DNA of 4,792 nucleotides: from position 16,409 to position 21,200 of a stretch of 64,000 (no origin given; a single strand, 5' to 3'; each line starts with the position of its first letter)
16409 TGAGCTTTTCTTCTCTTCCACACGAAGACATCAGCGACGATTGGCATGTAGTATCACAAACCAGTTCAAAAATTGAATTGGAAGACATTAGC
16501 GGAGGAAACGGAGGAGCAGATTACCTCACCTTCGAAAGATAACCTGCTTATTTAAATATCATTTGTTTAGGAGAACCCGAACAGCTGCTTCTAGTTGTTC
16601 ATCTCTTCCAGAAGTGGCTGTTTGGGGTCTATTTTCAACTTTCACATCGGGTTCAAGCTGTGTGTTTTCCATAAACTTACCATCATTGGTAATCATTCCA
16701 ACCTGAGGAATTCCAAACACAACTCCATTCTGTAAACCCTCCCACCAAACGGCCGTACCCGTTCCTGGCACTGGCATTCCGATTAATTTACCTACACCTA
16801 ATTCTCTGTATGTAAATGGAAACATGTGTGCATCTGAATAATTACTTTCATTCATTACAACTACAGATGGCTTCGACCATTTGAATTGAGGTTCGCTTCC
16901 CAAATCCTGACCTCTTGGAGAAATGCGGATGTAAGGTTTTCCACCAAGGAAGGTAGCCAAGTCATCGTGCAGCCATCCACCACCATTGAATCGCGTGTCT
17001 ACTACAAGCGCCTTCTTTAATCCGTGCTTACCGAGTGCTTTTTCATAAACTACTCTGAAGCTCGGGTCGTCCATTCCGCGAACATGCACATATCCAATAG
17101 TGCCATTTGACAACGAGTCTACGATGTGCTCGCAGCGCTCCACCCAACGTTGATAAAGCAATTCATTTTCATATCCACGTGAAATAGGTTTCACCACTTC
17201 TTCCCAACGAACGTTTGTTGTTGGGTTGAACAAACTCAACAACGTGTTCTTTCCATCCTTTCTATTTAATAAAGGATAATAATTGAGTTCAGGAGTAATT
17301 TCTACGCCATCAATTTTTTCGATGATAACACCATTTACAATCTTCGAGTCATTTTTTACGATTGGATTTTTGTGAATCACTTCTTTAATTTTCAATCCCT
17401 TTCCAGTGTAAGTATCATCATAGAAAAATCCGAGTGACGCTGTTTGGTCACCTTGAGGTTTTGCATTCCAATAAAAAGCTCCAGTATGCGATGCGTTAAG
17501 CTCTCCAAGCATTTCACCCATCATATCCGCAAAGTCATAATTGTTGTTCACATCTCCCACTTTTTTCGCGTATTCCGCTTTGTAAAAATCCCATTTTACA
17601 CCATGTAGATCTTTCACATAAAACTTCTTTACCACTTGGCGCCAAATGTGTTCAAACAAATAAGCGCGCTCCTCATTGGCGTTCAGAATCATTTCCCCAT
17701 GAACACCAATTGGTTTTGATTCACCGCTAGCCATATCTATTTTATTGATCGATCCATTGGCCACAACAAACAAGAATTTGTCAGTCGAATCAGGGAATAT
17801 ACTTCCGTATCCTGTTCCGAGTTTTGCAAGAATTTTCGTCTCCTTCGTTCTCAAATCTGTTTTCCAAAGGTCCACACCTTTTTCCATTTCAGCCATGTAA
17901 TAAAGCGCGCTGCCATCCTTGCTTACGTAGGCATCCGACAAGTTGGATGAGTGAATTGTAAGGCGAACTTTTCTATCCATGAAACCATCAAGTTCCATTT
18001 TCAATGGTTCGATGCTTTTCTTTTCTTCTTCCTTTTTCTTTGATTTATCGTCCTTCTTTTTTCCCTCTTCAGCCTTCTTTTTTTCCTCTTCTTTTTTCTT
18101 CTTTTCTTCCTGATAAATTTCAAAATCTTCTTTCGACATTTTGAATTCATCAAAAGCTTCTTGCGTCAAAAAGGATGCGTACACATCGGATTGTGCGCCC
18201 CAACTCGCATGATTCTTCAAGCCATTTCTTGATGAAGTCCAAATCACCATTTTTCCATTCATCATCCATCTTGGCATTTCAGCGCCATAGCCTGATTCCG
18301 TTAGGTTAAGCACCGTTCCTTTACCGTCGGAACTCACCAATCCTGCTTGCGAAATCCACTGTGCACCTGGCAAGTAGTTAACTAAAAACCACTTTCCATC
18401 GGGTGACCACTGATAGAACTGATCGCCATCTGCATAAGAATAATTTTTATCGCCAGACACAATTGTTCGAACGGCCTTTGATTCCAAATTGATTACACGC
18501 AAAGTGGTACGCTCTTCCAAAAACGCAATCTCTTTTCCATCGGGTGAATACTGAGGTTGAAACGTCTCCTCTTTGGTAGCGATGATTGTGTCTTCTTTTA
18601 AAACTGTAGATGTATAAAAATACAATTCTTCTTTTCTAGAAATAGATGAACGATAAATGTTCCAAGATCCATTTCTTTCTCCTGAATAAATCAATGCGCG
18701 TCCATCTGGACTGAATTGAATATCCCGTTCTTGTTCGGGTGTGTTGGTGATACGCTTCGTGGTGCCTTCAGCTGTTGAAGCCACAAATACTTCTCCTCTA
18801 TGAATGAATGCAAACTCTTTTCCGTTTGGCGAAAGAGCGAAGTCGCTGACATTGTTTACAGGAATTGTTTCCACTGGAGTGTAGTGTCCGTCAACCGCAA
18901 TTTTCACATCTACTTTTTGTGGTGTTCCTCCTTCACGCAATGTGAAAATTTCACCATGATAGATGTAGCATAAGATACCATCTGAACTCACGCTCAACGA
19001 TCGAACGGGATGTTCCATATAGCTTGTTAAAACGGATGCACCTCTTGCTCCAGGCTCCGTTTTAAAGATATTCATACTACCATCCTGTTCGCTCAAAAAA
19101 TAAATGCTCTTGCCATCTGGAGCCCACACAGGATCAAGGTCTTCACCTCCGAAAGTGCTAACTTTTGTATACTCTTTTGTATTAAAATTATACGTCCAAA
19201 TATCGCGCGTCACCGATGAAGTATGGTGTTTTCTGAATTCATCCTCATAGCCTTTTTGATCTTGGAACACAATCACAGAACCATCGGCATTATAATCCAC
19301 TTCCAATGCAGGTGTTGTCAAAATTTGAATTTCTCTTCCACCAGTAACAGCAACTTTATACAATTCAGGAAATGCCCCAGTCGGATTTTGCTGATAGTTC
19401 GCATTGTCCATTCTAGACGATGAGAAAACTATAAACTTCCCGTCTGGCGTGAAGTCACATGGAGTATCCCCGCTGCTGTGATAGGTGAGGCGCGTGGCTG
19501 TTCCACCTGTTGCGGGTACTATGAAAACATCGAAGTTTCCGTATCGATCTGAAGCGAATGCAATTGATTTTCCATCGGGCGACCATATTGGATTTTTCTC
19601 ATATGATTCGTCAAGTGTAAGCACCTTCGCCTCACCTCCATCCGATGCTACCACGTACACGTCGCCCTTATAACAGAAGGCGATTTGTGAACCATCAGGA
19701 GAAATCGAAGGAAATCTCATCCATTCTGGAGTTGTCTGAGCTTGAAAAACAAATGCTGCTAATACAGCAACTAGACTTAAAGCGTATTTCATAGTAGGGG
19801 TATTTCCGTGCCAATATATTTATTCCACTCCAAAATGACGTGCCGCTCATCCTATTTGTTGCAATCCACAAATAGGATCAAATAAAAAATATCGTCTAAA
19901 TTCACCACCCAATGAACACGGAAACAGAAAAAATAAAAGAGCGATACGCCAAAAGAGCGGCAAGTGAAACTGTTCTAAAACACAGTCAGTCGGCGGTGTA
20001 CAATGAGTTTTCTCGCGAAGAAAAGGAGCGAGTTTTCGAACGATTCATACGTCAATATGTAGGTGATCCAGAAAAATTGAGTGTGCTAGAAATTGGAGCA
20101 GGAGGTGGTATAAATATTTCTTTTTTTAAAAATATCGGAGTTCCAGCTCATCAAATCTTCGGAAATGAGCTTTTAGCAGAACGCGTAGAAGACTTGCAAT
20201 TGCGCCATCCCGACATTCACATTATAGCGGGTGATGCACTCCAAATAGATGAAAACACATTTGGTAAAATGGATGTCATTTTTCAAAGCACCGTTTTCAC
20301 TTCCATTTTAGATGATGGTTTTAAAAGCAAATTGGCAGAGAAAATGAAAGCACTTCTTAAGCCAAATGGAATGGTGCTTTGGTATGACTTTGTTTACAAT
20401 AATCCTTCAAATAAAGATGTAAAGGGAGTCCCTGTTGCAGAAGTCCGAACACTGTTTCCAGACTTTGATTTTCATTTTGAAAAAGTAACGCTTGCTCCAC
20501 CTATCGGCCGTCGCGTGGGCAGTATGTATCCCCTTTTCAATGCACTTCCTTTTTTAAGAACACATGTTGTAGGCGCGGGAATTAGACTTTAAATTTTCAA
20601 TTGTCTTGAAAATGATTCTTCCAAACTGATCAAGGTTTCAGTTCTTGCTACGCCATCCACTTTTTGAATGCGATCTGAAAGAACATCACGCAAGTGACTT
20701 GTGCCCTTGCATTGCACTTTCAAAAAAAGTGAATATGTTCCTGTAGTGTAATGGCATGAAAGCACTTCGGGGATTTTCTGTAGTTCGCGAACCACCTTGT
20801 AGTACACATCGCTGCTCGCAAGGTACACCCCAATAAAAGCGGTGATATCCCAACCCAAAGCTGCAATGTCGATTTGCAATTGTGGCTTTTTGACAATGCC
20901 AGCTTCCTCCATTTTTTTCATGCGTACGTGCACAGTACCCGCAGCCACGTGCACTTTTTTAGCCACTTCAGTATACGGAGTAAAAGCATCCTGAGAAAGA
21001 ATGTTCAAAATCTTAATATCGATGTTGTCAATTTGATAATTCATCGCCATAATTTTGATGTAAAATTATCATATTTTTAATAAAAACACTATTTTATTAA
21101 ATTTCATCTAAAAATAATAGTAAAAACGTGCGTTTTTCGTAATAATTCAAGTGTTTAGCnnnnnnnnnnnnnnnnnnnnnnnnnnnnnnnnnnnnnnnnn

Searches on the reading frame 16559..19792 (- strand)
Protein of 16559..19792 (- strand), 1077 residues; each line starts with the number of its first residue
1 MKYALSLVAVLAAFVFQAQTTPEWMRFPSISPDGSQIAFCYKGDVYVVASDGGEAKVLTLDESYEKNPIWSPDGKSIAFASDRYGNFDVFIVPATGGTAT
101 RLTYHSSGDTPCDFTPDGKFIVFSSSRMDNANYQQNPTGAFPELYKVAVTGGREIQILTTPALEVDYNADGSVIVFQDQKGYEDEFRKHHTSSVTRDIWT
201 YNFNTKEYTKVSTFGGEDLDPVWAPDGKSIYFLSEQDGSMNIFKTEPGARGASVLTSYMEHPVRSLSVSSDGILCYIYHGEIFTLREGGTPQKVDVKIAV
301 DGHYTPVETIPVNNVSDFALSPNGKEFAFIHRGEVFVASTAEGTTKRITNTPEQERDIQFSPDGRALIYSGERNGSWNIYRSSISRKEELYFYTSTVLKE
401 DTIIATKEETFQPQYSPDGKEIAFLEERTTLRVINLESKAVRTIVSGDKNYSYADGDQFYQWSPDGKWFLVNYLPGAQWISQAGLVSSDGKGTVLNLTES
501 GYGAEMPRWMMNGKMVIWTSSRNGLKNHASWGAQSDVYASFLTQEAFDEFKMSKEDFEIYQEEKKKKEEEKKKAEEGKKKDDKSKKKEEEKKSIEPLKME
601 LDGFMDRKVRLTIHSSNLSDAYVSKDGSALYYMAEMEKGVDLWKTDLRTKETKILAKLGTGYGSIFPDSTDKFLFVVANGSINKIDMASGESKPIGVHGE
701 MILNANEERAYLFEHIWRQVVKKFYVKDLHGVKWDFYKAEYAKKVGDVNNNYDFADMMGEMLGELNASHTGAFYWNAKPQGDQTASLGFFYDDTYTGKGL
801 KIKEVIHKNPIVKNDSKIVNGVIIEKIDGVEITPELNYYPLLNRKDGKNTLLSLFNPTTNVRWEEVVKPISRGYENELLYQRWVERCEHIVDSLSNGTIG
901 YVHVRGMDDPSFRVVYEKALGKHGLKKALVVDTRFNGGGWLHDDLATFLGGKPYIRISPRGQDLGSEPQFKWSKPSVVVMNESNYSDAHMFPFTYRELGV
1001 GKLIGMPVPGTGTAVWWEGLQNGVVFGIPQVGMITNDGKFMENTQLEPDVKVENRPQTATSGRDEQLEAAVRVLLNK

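Call 22: search_protein_families(library=pfam, proteins=[window:16559-19792:-])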
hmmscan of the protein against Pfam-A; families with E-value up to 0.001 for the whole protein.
window:16559-19792:- (1077 aa): 7 families
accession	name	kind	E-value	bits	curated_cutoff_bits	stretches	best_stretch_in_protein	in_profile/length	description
PF07676.18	PD40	-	2.7e-48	161.4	20.9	4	62-91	8-38/38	WD40-like Beta Propeller Repeat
PF03572.23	Peptidase_S41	-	7.9e-20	71.5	24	1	899-1052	2-165/165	Peptidase family S41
PF14684.11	Tricorn_C1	-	3.1e-19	69.1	24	1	706-763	2-59/59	Tricorn protease C1 domain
PF25174.1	Beta-prop_THOC3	-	3.3e-14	53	305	1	389-472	70-147/272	THOC3 beta-propeller domain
PF00930.27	DPPIV_N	-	8.8e-14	51.4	22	0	313-353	43-83/354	Dipeptidyl peptidase IV (DPP IV) N-terminal region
PF23414.1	Beta-prop_EML_2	-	1e-09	38.6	90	1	24-132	41-150/266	Echinoderm microtubule-associated protein second beta-propeller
PF00400.38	WD40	-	0.00026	21.9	27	0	357-380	16-38/39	WD domain, G-beta repeat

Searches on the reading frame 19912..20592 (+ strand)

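Call 22: search_protein_families(library=pfam, proteins=[window:19912-20592:+])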
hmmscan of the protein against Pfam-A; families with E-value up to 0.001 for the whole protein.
window:19912-20592:+ (226 aa): 5 families
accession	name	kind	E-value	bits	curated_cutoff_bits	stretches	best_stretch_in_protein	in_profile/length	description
PF13489.12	Methyltransf_23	-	5.4e-07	29.9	27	1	40-159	7-118/164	Methyltransferase domain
PF13649.12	Methyltransf_25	-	1.4e-06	29.4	27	1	58-153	1-97/97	Methyltransferase domain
PF05724.17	TPMT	-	4.7e-06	26.9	26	1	96-182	92-179/218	Thiopurine S-methyltransferase (TPMT)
PF08241.18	Methyltransf_11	-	4.5e-05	24.4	21.2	1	59-156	1-94/95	Methyltransferase domain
PF08242.18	Methyltransf_12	-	0.00022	22.3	30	1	59-155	1-98/98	Methyltransferase domain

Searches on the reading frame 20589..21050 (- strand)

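Call 70: search_protein_families(library=pfam, proteins=[window:20589-21050:-], max_evalue=0.00001)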
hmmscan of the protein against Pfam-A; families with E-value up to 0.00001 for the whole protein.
window:20589-21050:- (153 aa): 3 families
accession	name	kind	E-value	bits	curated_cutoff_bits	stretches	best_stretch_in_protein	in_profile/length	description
PF01037.27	AsnC_trans_reg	-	3.4e-20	72.1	25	1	73-145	1-73/73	Lrp/AsnC ligand binding domain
PF13412.12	HTH_24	-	5.4e-15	55.1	21.9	1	8-54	2-48/48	Winged helix-turn-helix DNA-binding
PF13404.12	HTH_AsnC-type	-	4.8e-14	52.3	27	1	7-48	1-42/42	AsnC-type helix-turn-helix domain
